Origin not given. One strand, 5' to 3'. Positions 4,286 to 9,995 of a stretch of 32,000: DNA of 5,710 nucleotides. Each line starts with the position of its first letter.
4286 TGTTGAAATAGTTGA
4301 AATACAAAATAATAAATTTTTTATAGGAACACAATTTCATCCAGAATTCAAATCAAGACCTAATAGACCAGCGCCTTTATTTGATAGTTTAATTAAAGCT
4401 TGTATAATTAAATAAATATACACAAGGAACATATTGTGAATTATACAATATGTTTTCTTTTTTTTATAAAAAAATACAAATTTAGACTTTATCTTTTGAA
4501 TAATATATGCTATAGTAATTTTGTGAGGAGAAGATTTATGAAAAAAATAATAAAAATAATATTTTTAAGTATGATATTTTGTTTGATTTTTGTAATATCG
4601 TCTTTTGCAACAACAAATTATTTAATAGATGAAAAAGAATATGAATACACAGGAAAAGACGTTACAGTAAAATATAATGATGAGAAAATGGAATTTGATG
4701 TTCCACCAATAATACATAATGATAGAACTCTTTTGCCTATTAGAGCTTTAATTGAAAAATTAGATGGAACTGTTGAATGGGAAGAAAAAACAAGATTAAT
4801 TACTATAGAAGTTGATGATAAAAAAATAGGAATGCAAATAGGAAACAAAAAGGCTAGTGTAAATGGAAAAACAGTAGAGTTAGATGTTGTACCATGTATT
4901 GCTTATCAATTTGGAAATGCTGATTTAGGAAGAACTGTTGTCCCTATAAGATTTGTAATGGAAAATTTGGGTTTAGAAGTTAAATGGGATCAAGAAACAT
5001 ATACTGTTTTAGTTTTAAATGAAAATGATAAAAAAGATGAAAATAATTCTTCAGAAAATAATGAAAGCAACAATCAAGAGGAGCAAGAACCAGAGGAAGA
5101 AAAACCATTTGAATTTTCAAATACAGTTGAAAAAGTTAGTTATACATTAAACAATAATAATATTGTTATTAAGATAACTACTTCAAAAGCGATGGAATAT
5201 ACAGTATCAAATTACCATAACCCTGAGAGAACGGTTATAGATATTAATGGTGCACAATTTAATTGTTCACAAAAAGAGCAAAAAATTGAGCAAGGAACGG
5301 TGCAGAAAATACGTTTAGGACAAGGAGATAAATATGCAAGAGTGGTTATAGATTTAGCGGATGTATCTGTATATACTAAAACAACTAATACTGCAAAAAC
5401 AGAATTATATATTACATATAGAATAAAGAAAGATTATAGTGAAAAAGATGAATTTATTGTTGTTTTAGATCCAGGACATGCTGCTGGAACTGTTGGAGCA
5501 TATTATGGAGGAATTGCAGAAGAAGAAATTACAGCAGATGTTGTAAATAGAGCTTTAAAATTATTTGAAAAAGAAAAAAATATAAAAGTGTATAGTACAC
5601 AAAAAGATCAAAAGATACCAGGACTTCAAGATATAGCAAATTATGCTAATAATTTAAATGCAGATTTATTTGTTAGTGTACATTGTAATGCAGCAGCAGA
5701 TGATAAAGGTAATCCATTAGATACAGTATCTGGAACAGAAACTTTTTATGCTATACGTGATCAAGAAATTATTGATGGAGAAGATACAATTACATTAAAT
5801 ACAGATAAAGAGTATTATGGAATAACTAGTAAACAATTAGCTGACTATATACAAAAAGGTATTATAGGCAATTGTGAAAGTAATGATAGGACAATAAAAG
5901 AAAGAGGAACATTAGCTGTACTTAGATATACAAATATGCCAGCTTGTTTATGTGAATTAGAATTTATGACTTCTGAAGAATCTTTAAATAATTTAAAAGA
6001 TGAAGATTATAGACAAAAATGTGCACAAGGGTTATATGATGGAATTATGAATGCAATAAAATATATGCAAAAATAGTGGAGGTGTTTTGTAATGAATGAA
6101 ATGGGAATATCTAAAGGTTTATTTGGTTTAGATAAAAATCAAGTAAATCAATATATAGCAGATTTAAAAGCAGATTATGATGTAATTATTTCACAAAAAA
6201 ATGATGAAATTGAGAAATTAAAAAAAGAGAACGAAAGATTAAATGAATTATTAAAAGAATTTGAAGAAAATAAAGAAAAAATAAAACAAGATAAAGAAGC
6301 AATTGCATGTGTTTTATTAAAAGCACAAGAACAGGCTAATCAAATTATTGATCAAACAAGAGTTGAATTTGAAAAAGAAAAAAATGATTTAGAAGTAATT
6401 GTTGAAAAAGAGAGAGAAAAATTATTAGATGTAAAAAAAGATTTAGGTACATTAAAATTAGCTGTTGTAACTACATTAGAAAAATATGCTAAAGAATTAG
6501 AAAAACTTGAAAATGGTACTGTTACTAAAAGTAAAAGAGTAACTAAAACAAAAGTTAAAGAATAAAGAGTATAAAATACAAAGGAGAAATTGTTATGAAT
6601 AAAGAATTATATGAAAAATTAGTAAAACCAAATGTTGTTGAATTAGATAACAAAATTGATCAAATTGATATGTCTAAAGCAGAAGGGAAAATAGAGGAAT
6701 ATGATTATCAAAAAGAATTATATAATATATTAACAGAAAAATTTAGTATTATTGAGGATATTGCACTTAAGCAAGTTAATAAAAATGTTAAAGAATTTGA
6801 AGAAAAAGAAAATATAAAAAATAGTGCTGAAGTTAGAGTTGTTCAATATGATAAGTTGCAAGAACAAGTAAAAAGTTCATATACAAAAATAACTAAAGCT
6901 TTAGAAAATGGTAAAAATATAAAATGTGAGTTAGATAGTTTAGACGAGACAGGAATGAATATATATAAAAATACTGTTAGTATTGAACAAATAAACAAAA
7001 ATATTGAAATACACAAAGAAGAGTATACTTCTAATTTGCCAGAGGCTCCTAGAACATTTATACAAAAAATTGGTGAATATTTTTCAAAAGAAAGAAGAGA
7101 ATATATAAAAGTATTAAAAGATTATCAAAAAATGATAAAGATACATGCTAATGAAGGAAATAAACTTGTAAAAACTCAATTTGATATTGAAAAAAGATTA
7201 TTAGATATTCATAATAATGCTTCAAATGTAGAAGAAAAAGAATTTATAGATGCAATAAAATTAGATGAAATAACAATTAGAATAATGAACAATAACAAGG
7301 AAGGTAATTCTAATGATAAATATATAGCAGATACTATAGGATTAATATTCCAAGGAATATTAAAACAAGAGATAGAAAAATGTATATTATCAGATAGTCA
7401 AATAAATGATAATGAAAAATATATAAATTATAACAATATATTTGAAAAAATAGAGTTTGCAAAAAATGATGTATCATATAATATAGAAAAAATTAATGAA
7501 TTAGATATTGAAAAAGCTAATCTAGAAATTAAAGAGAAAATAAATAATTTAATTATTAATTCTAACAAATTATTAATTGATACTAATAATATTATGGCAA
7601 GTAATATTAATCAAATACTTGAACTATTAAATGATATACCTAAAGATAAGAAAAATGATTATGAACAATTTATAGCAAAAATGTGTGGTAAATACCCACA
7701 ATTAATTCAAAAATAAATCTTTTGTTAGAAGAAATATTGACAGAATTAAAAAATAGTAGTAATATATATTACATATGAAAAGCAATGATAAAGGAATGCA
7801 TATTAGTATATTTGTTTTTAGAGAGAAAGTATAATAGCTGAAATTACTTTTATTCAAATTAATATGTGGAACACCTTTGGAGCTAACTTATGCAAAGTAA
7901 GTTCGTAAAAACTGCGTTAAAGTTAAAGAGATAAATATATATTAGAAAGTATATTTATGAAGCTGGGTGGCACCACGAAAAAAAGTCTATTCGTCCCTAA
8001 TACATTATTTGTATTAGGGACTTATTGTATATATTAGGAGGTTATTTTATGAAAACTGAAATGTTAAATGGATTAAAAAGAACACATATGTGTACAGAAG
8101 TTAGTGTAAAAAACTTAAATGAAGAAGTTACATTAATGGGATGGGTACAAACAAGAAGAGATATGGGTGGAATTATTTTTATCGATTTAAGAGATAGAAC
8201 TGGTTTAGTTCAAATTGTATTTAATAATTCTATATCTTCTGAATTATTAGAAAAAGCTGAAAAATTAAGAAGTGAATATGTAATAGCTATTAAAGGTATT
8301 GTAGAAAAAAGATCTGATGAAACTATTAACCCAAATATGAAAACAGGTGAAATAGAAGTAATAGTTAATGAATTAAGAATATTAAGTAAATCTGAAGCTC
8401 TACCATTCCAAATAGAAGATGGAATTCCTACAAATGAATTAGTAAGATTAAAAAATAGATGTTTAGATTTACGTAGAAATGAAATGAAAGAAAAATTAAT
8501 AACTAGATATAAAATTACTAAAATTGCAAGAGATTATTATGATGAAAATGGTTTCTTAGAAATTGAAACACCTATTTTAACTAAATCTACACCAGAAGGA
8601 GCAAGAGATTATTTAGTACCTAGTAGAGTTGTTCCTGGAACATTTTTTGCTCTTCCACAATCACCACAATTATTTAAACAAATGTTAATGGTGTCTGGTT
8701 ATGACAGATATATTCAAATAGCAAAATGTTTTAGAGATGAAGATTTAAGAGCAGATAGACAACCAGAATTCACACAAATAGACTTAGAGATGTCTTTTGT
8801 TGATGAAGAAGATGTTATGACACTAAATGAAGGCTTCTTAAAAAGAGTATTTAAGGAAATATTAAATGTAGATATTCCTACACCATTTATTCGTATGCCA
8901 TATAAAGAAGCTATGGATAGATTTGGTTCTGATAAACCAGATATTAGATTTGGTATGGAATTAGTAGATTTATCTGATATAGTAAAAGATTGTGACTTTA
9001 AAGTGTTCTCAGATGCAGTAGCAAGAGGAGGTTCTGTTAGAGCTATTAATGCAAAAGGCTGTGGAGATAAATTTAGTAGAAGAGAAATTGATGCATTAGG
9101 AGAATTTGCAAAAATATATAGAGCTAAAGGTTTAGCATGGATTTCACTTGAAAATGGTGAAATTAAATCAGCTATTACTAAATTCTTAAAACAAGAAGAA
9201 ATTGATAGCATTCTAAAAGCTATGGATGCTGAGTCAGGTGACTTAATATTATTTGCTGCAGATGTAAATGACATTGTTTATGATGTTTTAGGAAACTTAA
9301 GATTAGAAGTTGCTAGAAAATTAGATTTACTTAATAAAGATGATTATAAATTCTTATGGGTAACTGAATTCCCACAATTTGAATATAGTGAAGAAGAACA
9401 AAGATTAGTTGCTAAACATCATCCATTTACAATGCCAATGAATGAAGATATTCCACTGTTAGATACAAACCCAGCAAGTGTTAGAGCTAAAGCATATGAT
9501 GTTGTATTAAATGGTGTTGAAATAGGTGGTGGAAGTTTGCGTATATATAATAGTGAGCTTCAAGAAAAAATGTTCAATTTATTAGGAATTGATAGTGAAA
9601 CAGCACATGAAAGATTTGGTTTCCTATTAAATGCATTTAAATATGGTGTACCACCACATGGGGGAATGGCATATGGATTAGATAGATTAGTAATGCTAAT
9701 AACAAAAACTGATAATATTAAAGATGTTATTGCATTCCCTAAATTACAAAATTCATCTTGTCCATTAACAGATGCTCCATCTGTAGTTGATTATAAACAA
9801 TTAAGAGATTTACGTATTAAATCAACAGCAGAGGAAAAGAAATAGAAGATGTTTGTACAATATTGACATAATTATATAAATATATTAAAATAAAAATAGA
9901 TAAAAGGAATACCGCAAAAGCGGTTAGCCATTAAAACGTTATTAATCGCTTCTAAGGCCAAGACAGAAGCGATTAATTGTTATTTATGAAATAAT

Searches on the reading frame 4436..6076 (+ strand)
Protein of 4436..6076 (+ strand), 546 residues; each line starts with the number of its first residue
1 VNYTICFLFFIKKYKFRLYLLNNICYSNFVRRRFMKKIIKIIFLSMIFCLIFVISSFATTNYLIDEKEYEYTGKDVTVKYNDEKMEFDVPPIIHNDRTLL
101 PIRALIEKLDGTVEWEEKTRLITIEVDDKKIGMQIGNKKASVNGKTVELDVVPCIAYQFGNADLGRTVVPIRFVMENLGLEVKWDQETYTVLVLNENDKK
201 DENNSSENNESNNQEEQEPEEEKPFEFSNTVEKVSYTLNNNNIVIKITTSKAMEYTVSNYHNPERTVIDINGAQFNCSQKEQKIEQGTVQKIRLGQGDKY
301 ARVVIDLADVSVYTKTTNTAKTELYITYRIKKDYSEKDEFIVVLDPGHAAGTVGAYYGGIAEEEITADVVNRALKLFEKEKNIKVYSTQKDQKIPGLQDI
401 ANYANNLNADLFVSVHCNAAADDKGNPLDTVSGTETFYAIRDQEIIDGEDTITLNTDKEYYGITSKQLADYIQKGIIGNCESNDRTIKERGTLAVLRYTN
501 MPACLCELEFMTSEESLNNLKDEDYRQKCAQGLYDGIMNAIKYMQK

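Call 70: search_protein_families(library=pfam, proteins=[window:4436-6076:+], max_evalue=0.001)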
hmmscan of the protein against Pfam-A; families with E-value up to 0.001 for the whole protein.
window:4436-6076:+ (546 aa): 4 families
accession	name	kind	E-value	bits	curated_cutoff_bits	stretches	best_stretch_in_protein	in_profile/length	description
PF01520.23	Amidase_3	-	7e-40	137.3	27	1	342-538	1-173/174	N-acetylmuramoyl-L-alanine amidase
PF07833.16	Cu_amine_oxidN1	-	1.1e-37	128.7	24.2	2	80-192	2-107/108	Copper amine oxidase N-terminal domain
PF11741.13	AMIN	-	5.5e-12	46.1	20.5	1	239-312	7-84/101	AMIN domain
PF24837.1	AMIN-like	-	1.3e-05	25.7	27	0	213-271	69-128/129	AMIN-like domain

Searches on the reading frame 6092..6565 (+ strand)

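Call 70: search_protein_families(library=pfam, proteins=[window:6092-6565:+], max_evalue=0.001)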
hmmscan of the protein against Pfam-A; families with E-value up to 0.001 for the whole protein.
window:6092-6565:+ (157 aa): 1 family
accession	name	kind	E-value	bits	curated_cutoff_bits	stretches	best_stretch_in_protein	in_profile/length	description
PF05103.18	DivIVA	-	0.00028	21.3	28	0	6-116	11-121/131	DivIVA protein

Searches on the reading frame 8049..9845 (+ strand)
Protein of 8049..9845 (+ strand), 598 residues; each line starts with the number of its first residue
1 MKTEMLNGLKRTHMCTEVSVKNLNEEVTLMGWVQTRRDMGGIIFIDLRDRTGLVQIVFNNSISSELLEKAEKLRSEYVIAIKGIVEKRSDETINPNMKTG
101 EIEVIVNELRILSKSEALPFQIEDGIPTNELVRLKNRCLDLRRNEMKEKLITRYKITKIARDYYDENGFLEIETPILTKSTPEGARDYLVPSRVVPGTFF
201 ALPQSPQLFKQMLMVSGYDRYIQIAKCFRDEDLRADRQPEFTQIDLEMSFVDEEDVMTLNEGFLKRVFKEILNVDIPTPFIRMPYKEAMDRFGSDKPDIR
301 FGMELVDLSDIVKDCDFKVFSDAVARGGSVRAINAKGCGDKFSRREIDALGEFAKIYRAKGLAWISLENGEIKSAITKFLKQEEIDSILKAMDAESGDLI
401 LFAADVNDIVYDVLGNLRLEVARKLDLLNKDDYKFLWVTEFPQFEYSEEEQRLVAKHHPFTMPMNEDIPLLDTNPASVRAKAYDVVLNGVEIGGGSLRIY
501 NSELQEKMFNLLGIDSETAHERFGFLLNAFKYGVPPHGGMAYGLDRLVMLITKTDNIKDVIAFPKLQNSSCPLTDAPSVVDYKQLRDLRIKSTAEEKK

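Call 37: find_homologous_proteins(query=window:8049-9845:+, max_evalue=1e-150)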
Query window:8049-9845:+ (598 aa): 7999 proteins with E <= 1e-150 among 8000 candidates; the best 120 are listed.
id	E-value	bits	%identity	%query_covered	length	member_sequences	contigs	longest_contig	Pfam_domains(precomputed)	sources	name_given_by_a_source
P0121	0.0e+0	1338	100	100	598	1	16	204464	PF01336.32,PF02938.20,PF00152.26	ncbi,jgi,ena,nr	ncbi:MAG: aspartate--tRNA ligase [Clostridiales bacterium]|nr:aspartate--tRNA ligase [Clostridiales 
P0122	0.0e+0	1112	81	100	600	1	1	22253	PF01336.32,PF02938.20,PF00152.26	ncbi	-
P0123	0.0e+0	1084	79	100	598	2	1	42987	PF01336.32,PF02938.20,PF00152.26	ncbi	-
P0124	0.0e+0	1036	75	100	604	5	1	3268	PF01336.32,PF02938.20,PF00152.26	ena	-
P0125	0.0e+0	1022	75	100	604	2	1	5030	PF01336.32,PF02938.20,PF00152.26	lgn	-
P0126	4.0e-287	971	70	99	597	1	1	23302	PF01409.26,PF01336.32,PF02938.20,PF00152.26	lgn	-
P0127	1.4e-286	970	-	-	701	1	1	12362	PF01336.32,PF02938.20,PF00152.26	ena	-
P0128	3.7e-286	968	70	99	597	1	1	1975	PF01409.26,PF01336.32,PF02938.20,PF00152.26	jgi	jgi:aspartyl-tRNA synthetase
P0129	7.4e-286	967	72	98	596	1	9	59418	PF01336.32,PF02938.20,PF00152.26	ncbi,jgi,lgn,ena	-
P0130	3.4e-285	965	71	98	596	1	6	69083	PF01409.26,PF01336.32,PF02938.20,PF00152.26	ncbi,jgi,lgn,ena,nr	ncbi:MAG TPA: aspartate--tRNA ligase [Pseudobacteroides sp.]|nr:aspartate--tRNA ligase [Pseudobacter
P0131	4.7e-285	965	69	99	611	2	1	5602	PF01336.32,PF02938.20,PF00152.26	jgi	-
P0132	4.1e-284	961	69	99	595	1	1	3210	PF01336.32,PF02938.20,PF00152.26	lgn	-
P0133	4.3e-284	961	70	98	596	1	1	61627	PF01336.32,PF02938.20,PF00152.26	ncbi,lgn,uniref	ncbi:MAG TPA: aspartate--tRNA ligase [Pseudobacteroides sp.]|uniref:aspartate--tRNA ligase n=1 Tax=P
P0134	8.9e-284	960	69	99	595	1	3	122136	PF01336.32,PF02938.20,PF00152.26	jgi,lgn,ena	-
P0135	4.8e-283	958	68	99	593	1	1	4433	PF01336.32,PF02938.20,PF00152.26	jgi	jgi:aspartyl-tRNA synthetase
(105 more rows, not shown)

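Call 40: find_encoding_contigs(protein=P0123, flank=2500, max_places=2)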
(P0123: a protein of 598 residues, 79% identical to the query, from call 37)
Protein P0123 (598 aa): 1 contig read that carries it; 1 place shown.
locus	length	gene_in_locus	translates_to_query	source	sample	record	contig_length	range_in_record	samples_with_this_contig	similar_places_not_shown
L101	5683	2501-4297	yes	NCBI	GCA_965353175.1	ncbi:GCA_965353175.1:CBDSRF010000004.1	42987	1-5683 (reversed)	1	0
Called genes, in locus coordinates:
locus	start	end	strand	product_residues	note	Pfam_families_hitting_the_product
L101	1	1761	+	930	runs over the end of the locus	PF00270:DEAD, PF04851:ResIII, PF00271:Helicase_C (faint)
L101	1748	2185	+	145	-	-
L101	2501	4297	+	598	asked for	PF01336:tRNA_anti-codon, PF00152:tRNA-synt_2, PF02938:GAD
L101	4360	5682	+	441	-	?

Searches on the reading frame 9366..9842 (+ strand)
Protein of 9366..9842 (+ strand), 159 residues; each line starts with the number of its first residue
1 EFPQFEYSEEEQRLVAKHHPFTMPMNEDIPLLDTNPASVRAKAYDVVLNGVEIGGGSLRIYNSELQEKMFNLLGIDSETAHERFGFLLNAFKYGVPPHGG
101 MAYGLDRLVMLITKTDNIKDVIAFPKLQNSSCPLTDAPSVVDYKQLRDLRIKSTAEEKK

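Call 50: find_homologous_proteins(query=window:9366-9842:+, max_evalue=1e-40)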
Query window:9366-9842:+ (159 aa): 5470 proteins with E <= 1e-40 among 8000 candidates; the best 120 are listed.
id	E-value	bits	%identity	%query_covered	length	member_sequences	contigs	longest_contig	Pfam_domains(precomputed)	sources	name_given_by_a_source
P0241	6.3e-69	249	70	100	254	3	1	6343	PF02938.20,PF00152.26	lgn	-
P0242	3.7e-68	246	72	96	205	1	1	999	PF00152.26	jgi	jgi:aspartyl-tRNA synthetase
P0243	3.9e-68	246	68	100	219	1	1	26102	PF00152.26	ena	-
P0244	4.4e-68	246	68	99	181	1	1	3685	PF00152.26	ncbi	-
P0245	4.9e-68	246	70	98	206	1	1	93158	PF00152.26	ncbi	-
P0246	6.9e-68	245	72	95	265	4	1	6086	PF02938.20,PF00152.26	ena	-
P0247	1.3e-67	244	69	98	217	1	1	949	PF02938.20,PF00152.26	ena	-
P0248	1.5e-67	244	69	96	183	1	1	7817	PF00152.26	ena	-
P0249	2.1e-67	244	68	99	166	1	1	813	PF00152.26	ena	-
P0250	2.2e-67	244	71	96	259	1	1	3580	PF02938.20,PF00152.26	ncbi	ncbi:MAG: amino acid--tRNA ligase-related protein, partial [Lachnospiraceae bacterium]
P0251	2.4e-67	243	68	99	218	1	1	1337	PF02938.20,PF00152.26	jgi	jgi:aspartyl-tRNA synthetase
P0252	3.7e-67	243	72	96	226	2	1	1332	PF00152.26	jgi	jgi:aspartyl-tRNA synthetase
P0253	4.7e-67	243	69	98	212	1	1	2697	PF00152.26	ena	-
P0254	6.9e-67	242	70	96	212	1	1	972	PF02938.20,PF00152.26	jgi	jgi:aspartyl-tRNA synthetase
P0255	8.4e-67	242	68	100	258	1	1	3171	PF02938.20,PF00152.26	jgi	jgi:aspartyl-tRNA synthetase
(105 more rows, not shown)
